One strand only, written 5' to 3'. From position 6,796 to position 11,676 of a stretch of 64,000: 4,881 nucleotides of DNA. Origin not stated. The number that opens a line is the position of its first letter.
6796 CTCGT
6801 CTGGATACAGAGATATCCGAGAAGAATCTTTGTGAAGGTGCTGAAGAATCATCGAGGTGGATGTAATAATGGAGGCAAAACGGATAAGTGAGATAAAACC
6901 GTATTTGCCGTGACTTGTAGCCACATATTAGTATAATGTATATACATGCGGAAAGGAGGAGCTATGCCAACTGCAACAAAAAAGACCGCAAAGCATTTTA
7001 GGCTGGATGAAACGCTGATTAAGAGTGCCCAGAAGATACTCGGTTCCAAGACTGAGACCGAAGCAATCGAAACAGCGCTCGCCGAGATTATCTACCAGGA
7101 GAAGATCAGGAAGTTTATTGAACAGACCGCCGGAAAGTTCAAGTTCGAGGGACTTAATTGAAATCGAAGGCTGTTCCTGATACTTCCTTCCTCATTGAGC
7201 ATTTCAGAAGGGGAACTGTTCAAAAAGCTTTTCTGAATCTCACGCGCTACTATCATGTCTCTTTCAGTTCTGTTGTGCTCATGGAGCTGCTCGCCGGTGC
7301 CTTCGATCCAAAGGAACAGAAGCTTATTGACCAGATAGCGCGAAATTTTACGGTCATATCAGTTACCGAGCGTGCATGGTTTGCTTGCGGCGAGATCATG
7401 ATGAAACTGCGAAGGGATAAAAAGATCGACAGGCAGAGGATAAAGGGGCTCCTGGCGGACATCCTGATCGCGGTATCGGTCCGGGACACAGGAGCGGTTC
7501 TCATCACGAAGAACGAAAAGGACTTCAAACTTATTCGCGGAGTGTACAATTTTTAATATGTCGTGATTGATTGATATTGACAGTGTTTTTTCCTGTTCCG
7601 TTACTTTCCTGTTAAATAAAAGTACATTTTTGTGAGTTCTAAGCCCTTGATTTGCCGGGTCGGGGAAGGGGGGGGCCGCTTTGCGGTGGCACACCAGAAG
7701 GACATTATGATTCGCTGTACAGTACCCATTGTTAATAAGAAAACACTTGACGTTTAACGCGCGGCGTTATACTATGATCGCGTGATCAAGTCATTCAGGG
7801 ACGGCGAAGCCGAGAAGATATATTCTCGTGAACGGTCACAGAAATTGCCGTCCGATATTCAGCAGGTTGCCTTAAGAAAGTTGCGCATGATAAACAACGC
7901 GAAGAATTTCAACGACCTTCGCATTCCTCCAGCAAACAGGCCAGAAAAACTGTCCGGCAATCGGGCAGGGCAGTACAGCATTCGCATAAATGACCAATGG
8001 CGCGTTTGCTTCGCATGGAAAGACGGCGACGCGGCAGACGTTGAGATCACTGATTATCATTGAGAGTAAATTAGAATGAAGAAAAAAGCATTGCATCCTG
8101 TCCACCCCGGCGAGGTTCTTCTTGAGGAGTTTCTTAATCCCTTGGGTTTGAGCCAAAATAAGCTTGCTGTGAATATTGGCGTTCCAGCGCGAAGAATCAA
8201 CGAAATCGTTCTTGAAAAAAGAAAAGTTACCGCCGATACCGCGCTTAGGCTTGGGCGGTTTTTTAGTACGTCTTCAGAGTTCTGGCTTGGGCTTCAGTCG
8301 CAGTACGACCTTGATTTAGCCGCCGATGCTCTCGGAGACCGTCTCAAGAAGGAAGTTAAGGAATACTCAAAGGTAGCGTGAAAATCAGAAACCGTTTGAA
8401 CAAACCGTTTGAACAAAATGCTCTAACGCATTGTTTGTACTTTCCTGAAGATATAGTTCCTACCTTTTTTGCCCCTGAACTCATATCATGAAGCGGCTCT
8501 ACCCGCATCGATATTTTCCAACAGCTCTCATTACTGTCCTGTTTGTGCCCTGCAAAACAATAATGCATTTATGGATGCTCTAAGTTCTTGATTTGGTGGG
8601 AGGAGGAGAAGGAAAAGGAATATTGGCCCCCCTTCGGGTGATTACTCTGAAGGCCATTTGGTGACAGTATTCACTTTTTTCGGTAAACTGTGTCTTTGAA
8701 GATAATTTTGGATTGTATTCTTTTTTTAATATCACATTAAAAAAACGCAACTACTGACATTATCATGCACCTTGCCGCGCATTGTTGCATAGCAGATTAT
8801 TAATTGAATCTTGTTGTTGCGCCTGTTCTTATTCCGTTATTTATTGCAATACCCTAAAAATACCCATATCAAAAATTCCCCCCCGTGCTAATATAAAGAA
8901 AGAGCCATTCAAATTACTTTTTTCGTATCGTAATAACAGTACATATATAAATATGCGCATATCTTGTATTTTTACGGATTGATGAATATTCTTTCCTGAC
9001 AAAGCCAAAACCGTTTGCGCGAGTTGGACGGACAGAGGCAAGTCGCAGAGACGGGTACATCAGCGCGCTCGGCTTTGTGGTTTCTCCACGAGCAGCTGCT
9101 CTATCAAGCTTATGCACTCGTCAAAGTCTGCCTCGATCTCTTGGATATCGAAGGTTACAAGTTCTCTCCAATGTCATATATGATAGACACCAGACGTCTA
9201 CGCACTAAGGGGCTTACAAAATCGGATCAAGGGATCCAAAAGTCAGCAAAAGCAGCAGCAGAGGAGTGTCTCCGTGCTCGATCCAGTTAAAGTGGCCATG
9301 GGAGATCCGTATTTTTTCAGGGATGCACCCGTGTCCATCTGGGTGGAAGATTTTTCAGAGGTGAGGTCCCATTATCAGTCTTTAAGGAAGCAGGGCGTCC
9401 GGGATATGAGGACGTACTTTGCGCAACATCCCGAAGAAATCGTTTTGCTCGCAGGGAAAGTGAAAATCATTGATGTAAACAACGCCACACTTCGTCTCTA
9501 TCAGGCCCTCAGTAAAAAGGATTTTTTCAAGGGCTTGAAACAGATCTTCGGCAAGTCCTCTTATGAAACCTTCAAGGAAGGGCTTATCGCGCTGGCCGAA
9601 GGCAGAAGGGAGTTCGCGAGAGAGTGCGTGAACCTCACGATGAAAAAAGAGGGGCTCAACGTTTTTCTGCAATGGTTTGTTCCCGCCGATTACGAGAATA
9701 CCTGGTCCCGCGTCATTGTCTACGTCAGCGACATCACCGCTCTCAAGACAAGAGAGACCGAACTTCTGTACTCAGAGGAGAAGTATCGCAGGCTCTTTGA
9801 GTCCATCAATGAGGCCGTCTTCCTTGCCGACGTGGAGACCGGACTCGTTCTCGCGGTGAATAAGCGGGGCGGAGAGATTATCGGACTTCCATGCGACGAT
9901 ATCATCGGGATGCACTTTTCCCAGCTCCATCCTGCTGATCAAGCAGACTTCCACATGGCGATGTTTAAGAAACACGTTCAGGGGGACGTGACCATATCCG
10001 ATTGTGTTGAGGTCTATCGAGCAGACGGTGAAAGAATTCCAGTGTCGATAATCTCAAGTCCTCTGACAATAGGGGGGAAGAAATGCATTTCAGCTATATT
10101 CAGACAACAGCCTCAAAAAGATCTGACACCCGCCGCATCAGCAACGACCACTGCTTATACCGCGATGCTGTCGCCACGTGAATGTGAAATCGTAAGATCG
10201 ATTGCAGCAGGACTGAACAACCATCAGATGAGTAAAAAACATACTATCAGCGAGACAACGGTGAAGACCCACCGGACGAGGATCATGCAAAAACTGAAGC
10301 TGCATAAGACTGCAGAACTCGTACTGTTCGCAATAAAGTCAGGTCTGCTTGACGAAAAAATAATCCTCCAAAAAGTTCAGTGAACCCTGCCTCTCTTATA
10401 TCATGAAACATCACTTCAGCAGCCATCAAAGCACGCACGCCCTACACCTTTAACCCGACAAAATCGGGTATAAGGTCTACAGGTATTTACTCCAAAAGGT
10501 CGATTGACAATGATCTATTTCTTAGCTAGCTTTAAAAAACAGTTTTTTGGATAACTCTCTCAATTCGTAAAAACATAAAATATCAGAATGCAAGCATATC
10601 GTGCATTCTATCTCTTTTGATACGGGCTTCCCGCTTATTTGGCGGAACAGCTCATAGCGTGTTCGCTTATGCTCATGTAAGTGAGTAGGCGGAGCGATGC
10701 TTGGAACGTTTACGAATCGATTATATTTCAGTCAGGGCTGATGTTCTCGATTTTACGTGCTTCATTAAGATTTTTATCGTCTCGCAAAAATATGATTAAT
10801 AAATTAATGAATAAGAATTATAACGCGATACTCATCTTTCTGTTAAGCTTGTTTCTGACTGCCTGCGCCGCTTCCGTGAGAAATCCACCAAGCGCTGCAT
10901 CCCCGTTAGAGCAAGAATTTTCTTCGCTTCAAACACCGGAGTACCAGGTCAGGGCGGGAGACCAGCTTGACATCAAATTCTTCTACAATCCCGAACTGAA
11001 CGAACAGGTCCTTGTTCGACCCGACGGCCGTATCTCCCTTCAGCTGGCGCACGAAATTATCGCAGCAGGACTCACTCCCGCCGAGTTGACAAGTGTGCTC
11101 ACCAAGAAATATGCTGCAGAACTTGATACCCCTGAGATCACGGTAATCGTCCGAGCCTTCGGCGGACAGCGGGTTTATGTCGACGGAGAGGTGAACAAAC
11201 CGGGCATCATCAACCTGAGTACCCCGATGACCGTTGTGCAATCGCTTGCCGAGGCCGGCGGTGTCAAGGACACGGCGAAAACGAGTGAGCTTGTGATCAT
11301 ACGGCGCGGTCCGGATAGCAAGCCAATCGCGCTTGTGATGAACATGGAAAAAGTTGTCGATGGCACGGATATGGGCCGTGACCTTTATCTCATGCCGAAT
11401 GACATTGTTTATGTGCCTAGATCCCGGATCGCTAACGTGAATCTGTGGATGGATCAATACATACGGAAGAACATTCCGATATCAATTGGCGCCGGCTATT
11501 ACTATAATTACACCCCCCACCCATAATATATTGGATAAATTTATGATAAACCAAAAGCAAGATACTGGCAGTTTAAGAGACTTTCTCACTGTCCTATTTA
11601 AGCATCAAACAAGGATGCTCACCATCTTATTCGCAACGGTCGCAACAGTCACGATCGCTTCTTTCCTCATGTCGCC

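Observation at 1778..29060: Duplicated module (tRNA-3'-end-like sequence + perfect palindrome + paralogous small gene) brackets a 27-kb segment holding the helicase/TA region and the whole EPS locus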

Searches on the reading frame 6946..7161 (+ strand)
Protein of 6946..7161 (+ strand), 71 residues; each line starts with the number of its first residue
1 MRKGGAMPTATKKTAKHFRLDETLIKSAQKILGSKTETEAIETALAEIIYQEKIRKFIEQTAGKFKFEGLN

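Call 16: search_protein_families(library=pfam, proteins=[window:6946-7161:+], max_evalue=0.01)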
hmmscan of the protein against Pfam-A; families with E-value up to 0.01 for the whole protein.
window:6946-7161:+ (71 aa): 1 family
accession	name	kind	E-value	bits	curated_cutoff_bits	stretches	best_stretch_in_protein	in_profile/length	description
PF09957.15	VapB_antitoxin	-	1e-06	29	23.4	1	20-56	7-43/47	Bacterial antitoxin of type II TA system, VapB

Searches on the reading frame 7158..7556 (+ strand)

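Call 16: search_protein_families(library=pfam, proteins=[window:7158-7556:+], max_evalue=0.01)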
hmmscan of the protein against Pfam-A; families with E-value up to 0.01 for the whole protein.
window:7158-7556:+ (132 aa): 1 family
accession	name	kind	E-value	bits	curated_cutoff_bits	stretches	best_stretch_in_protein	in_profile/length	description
PF01850.27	PIN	-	1.6e-09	38.9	23.6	1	6-125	2-116/120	PIN domain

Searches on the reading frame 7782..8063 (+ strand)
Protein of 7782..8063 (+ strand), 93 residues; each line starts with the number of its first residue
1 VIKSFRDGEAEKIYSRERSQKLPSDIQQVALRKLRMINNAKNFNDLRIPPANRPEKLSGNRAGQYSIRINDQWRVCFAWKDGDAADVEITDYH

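Call 9: search_protein_families(library=pfam, proteins=[window:7782-8063:+], max_evalue=0.01)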
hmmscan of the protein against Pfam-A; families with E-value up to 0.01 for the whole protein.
window:7782-8063:+ (93 aa): 2 families
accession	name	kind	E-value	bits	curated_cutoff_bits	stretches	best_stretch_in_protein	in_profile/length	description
PF05015.19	HigB-like_toxin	-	2.9e-21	76.2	27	1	3-93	1-91/91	RelE-like toxin of type II toxin-antitoxin system HigB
PF06769.20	YoeB_toxin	-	0.0012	19.3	27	1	52-84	39-71/80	YoeB-like toxin of bacterial type II toxin-antitoxin system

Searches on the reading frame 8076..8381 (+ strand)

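Call 9: search_protein_families(library=pfam, proteins=[window:8076-8381:+], max_evalue=0.01)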
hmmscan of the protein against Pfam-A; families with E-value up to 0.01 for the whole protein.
window:8076-8381:+ (101 aa): 1 family
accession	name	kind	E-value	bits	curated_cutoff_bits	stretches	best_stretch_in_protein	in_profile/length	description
PF01381.28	HTH_3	-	1.7e-06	28.4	23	1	16-68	1-53/55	Helix-turn-helix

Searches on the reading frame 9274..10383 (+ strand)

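Call 9: search_protein_families(library=pfam, proteins=[window:9274-10383:+], max_evalue=0.01)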
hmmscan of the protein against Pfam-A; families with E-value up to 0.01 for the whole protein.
window:9274-10383:+ (369 aa): 6 families
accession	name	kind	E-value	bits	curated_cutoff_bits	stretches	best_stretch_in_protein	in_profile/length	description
PF00196.25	GerE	-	4.6e-17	61.8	23.5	1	298-353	2-57/57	Bacterial regulatory proteins, luxR family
PF13426.13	PAS_9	-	8.7e-13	48.9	27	1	180-276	2-98/103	PAS domain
PF00989.32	PAS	-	5.8e-10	39.6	22.6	1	169-276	1-108/113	PAS fold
PF13188.13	PAS_8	-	1.5e-08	34.7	21.8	1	169-222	1-50/65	PAS domain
PF08448.16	PAS_4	-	1.3e-07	32.2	23.1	1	175-267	1-92/110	PAS fold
PF24820.1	Diguanyl_cycl_sensor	-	6.7e-05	23.2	28.1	0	175-233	2-59/109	Diguanylate cyclase-like sensor domain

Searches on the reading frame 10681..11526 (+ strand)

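Call 9: search_protein_families(library=pfam, proteins=[window:10681-11526:+], max_evalue=0.01)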
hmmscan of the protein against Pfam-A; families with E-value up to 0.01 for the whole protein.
window:10681-11526:+ (281 aa): 3 families
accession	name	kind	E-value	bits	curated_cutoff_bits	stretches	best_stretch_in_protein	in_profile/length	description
PF02563.21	Poly_export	-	3.9e-19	69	28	1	84-157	3-76/77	Polysaccharide biosynthesis/export protein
PF22461.2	SLBB_2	-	3.6e-12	46.6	27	1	163-245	1-79/79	SLBB domain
PF10531.15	SLBB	-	2.4e-11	43.7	27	1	164-212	1-48/55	SLBB domain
